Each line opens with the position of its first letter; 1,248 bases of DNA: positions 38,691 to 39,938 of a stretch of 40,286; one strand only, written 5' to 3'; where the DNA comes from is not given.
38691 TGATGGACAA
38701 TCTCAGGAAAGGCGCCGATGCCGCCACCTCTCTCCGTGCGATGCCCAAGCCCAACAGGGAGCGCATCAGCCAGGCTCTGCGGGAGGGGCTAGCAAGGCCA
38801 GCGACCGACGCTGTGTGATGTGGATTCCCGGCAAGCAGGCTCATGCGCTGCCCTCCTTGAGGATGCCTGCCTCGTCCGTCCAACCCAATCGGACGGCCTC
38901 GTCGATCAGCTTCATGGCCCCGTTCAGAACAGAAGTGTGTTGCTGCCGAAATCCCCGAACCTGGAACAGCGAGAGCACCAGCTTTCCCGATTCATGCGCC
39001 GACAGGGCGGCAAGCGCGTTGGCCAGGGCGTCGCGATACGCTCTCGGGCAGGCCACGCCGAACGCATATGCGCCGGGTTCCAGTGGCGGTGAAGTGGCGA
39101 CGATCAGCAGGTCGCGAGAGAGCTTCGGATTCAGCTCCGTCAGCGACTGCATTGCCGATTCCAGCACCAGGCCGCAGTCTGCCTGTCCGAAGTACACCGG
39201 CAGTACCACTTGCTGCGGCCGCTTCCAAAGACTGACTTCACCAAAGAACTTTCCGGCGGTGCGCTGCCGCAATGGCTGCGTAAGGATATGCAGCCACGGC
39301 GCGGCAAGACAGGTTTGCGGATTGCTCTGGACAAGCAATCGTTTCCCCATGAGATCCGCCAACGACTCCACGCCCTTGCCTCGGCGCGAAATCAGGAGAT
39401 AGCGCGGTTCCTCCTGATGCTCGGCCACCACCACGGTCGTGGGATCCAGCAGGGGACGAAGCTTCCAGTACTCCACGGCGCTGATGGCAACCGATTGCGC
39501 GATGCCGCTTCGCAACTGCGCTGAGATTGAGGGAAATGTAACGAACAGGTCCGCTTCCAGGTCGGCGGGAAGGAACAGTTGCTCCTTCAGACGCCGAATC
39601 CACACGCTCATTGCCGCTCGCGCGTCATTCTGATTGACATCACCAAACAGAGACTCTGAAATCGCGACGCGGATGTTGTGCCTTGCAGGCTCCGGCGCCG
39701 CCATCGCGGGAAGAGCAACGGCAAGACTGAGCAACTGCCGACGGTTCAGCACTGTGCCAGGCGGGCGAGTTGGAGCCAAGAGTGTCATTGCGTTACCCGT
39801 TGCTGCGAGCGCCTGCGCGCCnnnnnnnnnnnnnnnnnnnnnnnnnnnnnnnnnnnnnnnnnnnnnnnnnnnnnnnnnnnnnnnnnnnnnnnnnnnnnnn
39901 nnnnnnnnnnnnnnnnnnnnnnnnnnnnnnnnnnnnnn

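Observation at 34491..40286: Three paralogous 'orphan' PhnD-like binding proteins translationally coupled to a histidine kinase, behind a TolC-like gene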

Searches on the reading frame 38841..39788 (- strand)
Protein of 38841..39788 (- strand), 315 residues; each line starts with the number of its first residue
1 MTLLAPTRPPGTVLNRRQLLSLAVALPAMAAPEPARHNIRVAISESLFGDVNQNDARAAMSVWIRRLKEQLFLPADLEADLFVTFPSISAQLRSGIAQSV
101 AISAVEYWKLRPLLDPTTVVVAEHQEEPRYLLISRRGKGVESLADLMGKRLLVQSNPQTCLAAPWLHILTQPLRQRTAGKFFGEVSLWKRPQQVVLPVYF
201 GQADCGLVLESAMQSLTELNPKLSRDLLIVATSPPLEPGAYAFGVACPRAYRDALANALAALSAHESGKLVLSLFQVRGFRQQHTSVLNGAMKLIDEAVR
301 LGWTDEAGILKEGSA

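Call 7: search_protein_families(library=pfam, proteins=[window:38841-39788:-], max_evalue=0.1)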
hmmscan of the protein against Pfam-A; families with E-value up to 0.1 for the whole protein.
window:38841-39788:- (315 aa): 1 family
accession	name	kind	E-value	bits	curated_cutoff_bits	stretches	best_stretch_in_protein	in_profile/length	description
PF12974.12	Phosphonate-bd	-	2.1e-19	70.3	27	1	52-283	8-237/242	ABC transporter, phosphonate, periplasmic substrate-binding protein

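Call 8: search_protein_families(library=ncbifam, proteins=[window:38841-39788:-], max_evalue=0.1)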
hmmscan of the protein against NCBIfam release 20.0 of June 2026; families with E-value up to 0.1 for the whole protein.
window:38841-39788:- (315 aa): 2 families
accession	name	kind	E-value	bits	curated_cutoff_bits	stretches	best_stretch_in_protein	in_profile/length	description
TIGR01098.1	3A0109s03R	subfamily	5.7e-06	26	112.05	1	98-260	86-251/253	phosphate/phosphite/phosphonate ABC transporter substrate-binding protein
NF045601.2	BstB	equivalog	0.015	14.5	350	0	210-296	180-265/267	sterol transporter periplasmic substrate-binding protein BstB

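Call 10: search_solved_structures(query=window:38841-39788:-, max_evalue=1, show_alignments=1)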
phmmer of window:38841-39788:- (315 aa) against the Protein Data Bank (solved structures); distinct sequences matched with E-value up to 1: 0.

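Call 12: find_encoding_contigs(protein=window:38841-39788:-, flank=10000, max_places=6)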
Protein window:38841-39788:- (315 aa): no gene with exactly this product is on record in the collection.

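Call 13: find_homologous_proteins(query=window:38841-39788:-)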
Query window:38841-39788:- (315 aa): 7 proteins with E <= 0.001 among 6086 candidates.
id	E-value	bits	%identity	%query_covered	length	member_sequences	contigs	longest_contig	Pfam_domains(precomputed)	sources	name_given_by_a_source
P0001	1.1e-193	660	100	96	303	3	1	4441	PF12974.13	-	-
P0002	3.9e-61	225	42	88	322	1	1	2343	PF12974.13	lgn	-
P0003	2.2e-60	222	40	95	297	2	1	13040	PF12974.13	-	-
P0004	3.4e-21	94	32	86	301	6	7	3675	PF12974.13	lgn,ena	-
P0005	1.4e-19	89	30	85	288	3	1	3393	PF12974.13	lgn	-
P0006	2.5e-18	84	32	67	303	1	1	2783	PF12974.13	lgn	-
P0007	4.9e-18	83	30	78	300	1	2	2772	PF12974.13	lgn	-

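Call 14: find_encoding_contigs(protein=P0001, flank=10000, max_places=6)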
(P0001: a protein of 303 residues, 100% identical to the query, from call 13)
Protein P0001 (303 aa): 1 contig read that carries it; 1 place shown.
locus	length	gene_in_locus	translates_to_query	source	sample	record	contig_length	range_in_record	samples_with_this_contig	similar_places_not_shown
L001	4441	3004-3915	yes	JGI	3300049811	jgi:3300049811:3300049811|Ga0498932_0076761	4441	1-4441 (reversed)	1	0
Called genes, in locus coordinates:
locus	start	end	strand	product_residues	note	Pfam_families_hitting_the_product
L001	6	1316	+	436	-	-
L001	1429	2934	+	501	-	PF02321:OEP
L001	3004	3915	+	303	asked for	PF12974:Phosphonate-bd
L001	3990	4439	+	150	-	?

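Call 15: find_encoding_contigs(protein=P0003, flank=10000, max_places=6)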
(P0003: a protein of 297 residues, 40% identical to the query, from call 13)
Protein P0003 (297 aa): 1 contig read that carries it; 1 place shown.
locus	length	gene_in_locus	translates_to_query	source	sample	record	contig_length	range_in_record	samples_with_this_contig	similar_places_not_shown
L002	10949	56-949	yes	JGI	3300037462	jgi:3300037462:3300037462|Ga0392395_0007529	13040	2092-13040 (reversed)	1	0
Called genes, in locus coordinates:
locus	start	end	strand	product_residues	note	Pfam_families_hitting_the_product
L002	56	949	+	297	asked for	PF12974:Phosphonate-bd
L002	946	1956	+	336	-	PF12974:Phosphonate-bd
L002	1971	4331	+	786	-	PF00672:HAMP, PF02518:HATPase_c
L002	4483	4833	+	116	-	PF01022:HTH_5, PF12840:HTH_20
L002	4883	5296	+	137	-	PF01451:LMWPc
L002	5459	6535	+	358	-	PF01758:SBF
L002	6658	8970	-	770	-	PF13620:CarboxypepD_reg, PF07715:Plug, PF00593:TonB_dep_Rec_b-barrel, PF14905:OMP_b-brl_3 (weak)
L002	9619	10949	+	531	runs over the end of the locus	PF24681:Kelch_KLHDC2_KLHL20_DRC7 (weak), PF25210:Kelch_FKB95 (faint), PF24681:Kelch_KLHDC2_KLHL20_DRC7, PF13415:Beta-prop_FBX42, PF24981:Beta-prop_ATRN-LZTR1 (weak), PF24996:NANM (weak), PF13964:Beta-prop_Calicin (weak), PF01344:Kelch_1, +1 more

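Call 16: find_encoding_contigs(protein=P0002, flank=10000, max_places=6)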
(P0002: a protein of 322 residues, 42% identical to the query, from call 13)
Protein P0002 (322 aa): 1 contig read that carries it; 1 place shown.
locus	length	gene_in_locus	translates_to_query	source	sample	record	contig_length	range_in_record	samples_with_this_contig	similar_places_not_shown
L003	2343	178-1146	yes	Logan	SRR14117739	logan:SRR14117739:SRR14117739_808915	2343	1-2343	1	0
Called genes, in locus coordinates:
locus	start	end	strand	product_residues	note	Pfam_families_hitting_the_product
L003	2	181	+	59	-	?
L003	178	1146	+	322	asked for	PF12974:Phosphonate-bd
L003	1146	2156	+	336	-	PF12974:Phosphonate-bd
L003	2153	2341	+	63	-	?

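Call 17: search_protein_families(library=pfam, proteins=[L001:6-1316:+, L001:1429-2934:+, L003:2-181:+, L003:1146-2156:+, L003:2153-2341:+], max_evalue=1)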
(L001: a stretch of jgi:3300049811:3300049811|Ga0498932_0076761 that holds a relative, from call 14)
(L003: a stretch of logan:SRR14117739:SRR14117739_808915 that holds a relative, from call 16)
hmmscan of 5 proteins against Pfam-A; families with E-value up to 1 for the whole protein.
L001:6-1316:+ (436 aa): 7 families
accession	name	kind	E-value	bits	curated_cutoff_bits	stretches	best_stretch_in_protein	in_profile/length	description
PF02518.31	HATPase_c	-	1.6e-30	106.3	26.4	1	143-259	1-109/111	Histidine kinase-, DNA gyrase B-, and HSP90-like ATPase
PF00072.30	Response_reg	-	3.7e-28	98.4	30.2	1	282-394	1-110/111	Response regulator receiver domain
PF00512.31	HisKA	-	1.4e-18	67.2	26.9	1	31-96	1-66/66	His Kinase A (phospho-acceptor) domain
PF13581.12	HATPase_c_2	-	2e-05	25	27.4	1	147-254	31-124/127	Histidine kinase-like ATPase domain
PF23198.2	PDE8A_N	-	0.09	13.1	29.6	1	301-390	32-124/147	PDE8A-like, N-terminal domain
PF13589.12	HATPase_c_3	-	0.096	13.1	25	1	148-230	3-80/137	Histidine kinase-, DNA gyrase B-, and HSP90-like ATPase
PF05722.18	Ustilago_mating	-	0.24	11.8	28.1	1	10-74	9-72/210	Ustilago B locus mating-type protein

L001:1429-2934:+ (501 aa): 2 families
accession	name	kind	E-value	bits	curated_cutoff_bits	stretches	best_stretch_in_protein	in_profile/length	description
PF02321.23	OEP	-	1.1e-35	123.6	22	2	304-489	3-186/187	Outer membrane efflux protein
PF23740.1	Ig_ZP2_3rd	-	0.19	12.3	27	1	374-413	9-50/93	Zona pellucida sperm-binding protein 2, Ig-like domain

L003:2-181:+ (59 aa): 0 families

L003:1146-2156:+ (336 aa): 2 families
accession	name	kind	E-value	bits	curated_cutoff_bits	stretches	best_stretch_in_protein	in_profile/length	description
PF12974.12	Phosphonate-bd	-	1.3e-17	64.5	27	1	81-311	14-240/242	ABC transporter, phosphonate, periplasmic substrate-binding protein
PF00072.30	Response_reg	-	0.15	12.7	30.2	1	101-127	24-50/111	Response regulator receiver domain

L003:2153-2341:+ (63 aa): 1 family
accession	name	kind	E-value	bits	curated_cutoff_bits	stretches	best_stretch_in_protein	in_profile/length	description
PF11028.14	TMEM260-like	-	0.065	13.4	24.2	1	5-61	38-95/179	Protein O-mannosyl-transferase TMEM260-like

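Call 23: find_encoding_contigs(protein=P0004, flank=10000, max_places=8)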
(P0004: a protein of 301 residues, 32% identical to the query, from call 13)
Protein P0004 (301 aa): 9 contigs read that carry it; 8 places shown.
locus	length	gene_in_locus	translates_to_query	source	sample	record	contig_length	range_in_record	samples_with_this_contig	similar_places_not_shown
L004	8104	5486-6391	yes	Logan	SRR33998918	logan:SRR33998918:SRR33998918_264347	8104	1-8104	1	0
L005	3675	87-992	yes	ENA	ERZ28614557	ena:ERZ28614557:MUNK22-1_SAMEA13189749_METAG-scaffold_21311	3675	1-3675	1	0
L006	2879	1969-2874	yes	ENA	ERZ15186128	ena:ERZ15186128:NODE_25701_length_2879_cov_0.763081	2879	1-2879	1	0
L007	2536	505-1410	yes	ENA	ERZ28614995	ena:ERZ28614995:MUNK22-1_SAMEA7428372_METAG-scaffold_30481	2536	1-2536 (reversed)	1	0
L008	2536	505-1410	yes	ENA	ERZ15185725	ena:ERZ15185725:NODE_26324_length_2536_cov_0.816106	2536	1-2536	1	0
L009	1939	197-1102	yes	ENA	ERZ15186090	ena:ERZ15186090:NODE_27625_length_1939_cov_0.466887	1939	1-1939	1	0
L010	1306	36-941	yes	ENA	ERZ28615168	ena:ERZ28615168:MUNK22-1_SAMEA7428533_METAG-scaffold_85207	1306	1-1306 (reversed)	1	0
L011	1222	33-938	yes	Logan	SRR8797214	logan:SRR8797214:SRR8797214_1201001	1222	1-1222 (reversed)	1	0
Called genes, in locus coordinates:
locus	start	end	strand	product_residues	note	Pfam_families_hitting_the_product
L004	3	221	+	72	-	?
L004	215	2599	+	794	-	PF28576:Transporter_C (faint), PF02687:FtsX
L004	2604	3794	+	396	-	PF25975:CzcB_C (weak), PF25989:YknX_C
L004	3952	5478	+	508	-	PF02321:OEP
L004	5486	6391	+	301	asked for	PF12974:Phosphonate-bd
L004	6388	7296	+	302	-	PF12974:Phosphonate-bd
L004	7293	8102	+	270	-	?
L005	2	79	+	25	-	?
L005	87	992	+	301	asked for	PF12974:Phosphonate-bd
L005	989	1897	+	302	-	PF12974:Phosphonate-bd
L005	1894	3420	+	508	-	PF00672:HAMP, PF00512:HisKA, PF02518:HATPase_c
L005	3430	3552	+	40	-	-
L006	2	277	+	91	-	?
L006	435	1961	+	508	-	PF02321:OEP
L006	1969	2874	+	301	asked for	PF12974:Phosphonate-bd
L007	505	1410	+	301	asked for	PF12974:Phosphonate-bd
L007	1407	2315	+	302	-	PF12974:Phosphonate-bd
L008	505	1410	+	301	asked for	PF12974:Phosphonate-bd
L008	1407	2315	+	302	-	PF12974:Phosphonate-bd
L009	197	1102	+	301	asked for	PF12974:Phosphonate-bd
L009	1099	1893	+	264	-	PF12974:Phosphonate-bd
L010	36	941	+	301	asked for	PF12974:Phosphonate-bd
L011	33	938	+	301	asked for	PF12974:Phosphonate-bd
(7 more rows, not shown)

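Call 24: find_related_loci(query=A1, collection=genome_contigs, flank=10000)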
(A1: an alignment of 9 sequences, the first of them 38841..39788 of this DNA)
Query A1 (315 aa) in genome_contigs; peptide patterns used: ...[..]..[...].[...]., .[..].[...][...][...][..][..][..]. (x = any residue, [..] = any of these).
196 stretches matched a pattern; 105 encode a relative of the query (tblastn E <= 1e-3); the best 80 are kept; 80 distinct loci.
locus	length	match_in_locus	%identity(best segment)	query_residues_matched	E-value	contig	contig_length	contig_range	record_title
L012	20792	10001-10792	39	39-301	1e-56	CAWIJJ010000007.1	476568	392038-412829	MAG: Bryobacterales bacterium isolate MFD04944.bin.2.159 genome assembly, contig: contig_29824, whole genome shotgun seq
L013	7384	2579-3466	36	11-301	1e-50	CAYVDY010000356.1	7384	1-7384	MAG TPA_asm: uncultured Candidatus Solibacter sp. isolate SRP302447_co4_276 genome assembly, contig: NODE_27174_length_7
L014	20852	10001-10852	38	14-298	3e-49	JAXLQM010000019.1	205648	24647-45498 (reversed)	MAG: Bryobacteraceae bacterium isolate STL-ACI3 C4.145.fa-19, whole genome shotgun sequence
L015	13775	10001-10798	35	36-301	1e-49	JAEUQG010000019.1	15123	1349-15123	MAG: Bryobacterales bacterium isolate new MAG-245 k141_4432779, whole genome shotgun sequence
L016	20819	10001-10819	36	26-304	5e-49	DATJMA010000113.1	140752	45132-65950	MAG TPA_asm: Bryobacteraceae bacterium isolate SMAG_U14823 k141_3397634, whole genome shotgun sequence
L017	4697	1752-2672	32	1-298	4e-49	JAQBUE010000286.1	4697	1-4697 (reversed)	MAG: Acidobacteria bacterium isolate casp150-mb.136 NODE_43307_length_4697_cov_0.096781, whole genome shotgun sequence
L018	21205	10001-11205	34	1-308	6e-48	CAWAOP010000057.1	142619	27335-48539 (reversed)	MAG: Terriglobia bacterium isolate MFD01476.bin.1.143 genome assembly, contig: contig_66053, whole genome shotgun sequen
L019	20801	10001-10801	36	15-276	6e-49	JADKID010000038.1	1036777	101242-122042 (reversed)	MAG: Bryobacterales bacterium isolate Skiv_18-Q3-R9-52_BATAC.396 tig00287404-10-10361150, whole genome shotgun sequence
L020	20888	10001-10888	34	11-301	3e-47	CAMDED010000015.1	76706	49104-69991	MAG: Candidatus Sulfopaludibacter sp. SbA3 isolate MaH-04nov19-243 genome assembly, contig: MaH-04nov19-C545, whole geno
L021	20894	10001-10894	33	18-311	1e-46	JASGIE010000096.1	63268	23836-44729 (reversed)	MAG: Paludibaculum sp. isolate 5N274 JMF-2111-06-0005.ont.bin.274_98, whole genome shotgun sequence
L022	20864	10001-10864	36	14-301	3e-46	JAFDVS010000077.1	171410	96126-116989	MAG: Acidobacteria bacterium isolate SZAS-6 ACID-KAN-7__77__length-171410, whole genome shotgun sequence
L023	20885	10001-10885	32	11-301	2e-45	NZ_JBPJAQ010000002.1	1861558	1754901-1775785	Paludibaculum fermentans strain T20B24 2, whole genome shotgun sequence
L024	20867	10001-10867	33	15-298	1e-45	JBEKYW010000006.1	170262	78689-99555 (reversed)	MAG: Bryobacteraceae bacterium isolate SPRUCE 684 SPRUCE_684_6, whole genome shotgun sequence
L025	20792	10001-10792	33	39-301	5e-45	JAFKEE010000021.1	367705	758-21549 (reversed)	MAG: Acidobacteria bacterium isolate SCN18_31_3_15_R4_B_62_15 SCN18_31_3_15_R4_B_scaffold_52, whole genome shotgun seque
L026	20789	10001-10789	35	39-300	7e-45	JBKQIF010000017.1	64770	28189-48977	MAG: Bryobacteraceae bacterium isolate BAr1A1B1C__bin_56 BAr1A1B1C_000000026947, whole genome shotgun sequence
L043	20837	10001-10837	30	26-301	7e-36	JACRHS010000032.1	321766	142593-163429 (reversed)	MAG: Opitutia bacterium isolate NC_groundwater_1783_Pr3_B-0.1um_64_19 SR-2_scaffold_141_4078409, whole genome shotgun se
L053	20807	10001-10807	26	29-295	2e-33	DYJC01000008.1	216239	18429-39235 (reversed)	MAG TPA_asm: Desulfosudis oleivorans isolate FI88_44_71 Afr_mines_FI88_46_length_216239_cov_30_855928, whole genome shot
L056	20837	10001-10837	27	35-311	3e-32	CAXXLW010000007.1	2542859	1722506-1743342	MAG: Desulfamplus sp. isolate 82e8c6d0-3d9d-4aa8-81a7-685ccd8d78ba genome assembly, contig: contig_7, whole genome shotg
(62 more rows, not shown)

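Call 38: search_protein_families(library=pfam, proteins=[L056:15690-17594:+, L026:17220-18071:+, L023:18445-19296:+, L023:16114-18390:+, L023:13763-16117:+, L016:16992-17720:+, L043:14045-16135:+, L043:16344-17639:+, L053:14147-16282:+, L012:12899-14158:+], max_evalue=0.001)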
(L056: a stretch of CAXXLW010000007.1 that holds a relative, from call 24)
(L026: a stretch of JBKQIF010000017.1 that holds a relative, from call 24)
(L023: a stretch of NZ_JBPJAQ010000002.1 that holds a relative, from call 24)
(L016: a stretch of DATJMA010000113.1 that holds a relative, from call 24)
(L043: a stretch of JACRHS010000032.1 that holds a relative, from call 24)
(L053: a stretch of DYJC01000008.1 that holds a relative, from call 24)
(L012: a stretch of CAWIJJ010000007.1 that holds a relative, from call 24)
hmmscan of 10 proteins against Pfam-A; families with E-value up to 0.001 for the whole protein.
L056:15690-17594:+ (634 aa): 3 families
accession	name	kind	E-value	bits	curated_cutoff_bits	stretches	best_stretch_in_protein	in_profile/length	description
PF00563.25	EAL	-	6.9e-74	248.6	31.3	1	368-603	2-236/236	EAL domain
PF00990.26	GGDEF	-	5.5e-47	160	23.8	1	182-346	1-159/161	Diguanylate cyclase, GGDEF domain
PF00072.30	Response_reg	-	2.3e-08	34.6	30.2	1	61-127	23-83/111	Response regulator receiver domain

L026:17220-18071:+ (283 aa): 2 families
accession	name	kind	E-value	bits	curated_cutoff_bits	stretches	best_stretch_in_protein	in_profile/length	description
PF08668.18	HDOD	-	1.5e-49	168.6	22.9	1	18-206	2-194/196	HDOD domain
PF01966.28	HD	-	5e-06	27.2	22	1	110-210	2-90/116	HD domain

L023:18445-19296:+ (283 aa): 0 families

L023:16114-18390:+ (758 aa): 8 families
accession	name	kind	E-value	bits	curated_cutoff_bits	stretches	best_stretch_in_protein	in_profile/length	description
PF00072.30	Response_reg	-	4.1e-37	127.2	30.2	2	587-699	1-110/111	Response regulator receiver domain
PF02518.31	HATPase_c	-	9.2e-29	100.6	26.4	1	448-563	1-108/111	Histidine kinase-, DNA gyrase B-, and HSP90-like ATPase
PF00512.31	HisKA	-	4.3e-19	68.8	26.9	1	336-401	1-66/66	His Kinase A (phospho-acceptor) domain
PF13188.13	PAS_8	-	8.7e-08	32.2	21.8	1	206-265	3-58/65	PAS domain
PF00989.32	PAS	-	1.4e-06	28.7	22.6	1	206-272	3-70/113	PAS fold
PF13426.13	PAS_9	-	2.3e-06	28.2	27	1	215-283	2-70/103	PAS domain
PF08448.16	PAS_4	-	2.7e-05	24.8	23.1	1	210-289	1-76/110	PAS fold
PF23198.2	PDE8A_N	-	0.00051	20.4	29.6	0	581-683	9-112/147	PDE8A-like, N-terminal domain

L023:13763-16117:+ (784 aa): 5 families
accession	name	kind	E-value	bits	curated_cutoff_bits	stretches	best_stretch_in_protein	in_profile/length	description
PF02518.31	HATPase_c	-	3.3e-20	73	26.4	1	666-774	5-110/111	Histidine kinase-, DNA gyrase B-, and HSP90-like ATPase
PF00672.30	HAMP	-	1.2e-14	54.7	25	1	239-288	2-51/53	HAMP domain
PF01590.32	GAF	-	6.8e-10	40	22.4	1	311-453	2-133/133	GAF domain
PF14501.12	HATPase_c_5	-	1.2e-05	25.6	22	1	665-759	4-91/102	GHKL domain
PF17203.10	sCache_3_2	-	0.00031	21.3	28.4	1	92-215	9-136/140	Single cache domain 3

L016:16992-17720:+ (242 aa): 0 families

L043:14045-16135:+ (696 aa): 7 families
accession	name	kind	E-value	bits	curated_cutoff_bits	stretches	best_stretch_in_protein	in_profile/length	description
PF00072.30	Response_reg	-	1.1e-26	93.7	30.2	2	574-687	1-111/111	Response regulator receiver domain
PF02518.31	HATPase_c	-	2.5e-23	83.1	26.4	1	427-546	2-109/111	Histidine kinase-, DNA gyrase B-, and HSP90-like ATPase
PF00512.31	HisKA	-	7.5e-11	42.4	26.9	1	321-384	3-65/66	His Kinase A (phospho-acceptor) domain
PF00989.32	PAS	-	6.5e-06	26.6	22.6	1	192-301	2-113/113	PAS fold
PF13426.13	PAS_9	-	4.1e-05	24.2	27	1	206-303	5-103/103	PAS domain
PF08448.16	PAS_4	-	9e-05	23.1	23.1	1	210-305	13-109/110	PAS fold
PF13188.13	PAS_8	-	0.00036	20.8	21.8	0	191-245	1-55/65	PAS domain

L043:16344-17639:+ (431 aa): 0 families

L053:14147-16282:+ (711 aa): 7 families
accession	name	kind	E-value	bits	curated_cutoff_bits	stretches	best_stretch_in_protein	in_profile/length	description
PF00072.30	Response_reg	-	3.5e-29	101.7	30.2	2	589-700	1-110/111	Response regulator receiver domain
PF02518.31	HATPase_c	-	3.8e-20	72.8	26.4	1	445-565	2-109/111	Histidine kinase-, DNA gyrase B-, and HSP90-like ATPase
PF13188.13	PAS_8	-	2.1e-08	34.2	21.8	1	192-223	2-32/65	PAS domain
PF13426.13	PAS_9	-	1.1e-07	32.5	27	1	201-314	1-103/103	PAS domain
PF00512.31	HisKA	-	1.8e-07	31.5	26.9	1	340-400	4-63/66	His Kinase A (phospho-acceptor) domain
PF08448.16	PAS_4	-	1.9e-07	31.7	23.1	1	197-317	1-110/110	PAS fold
PF00989.32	PAS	-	5.1e-05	23.7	22.6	0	192-221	2-30/113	PAS fold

L012:12899-14158:+ (419 aa): 5 families
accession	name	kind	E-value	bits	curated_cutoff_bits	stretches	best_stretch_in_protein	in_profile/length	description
PF22483.2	Mu-transpos_C_2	-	2.3e-17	62.9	27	1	290-359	6-73/73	Mu transposase, C-terminal domain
PF00665.32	rve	-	2.1e-15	57.3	32.6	1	113-220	2-102/102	Integrase core domain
PF13683.12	rve_3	-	4e-05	23.7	26.5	1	213-262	6-55/67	Integrase core domain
PF13936.12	HTH_38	-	5.1e-05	23.4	27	0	2-38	5-41/44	Helix-turn-helix domain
PF13384.12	HTH_23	-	0.00016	21.8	24.6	1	12-36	13-36/50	Homeodomain-like domain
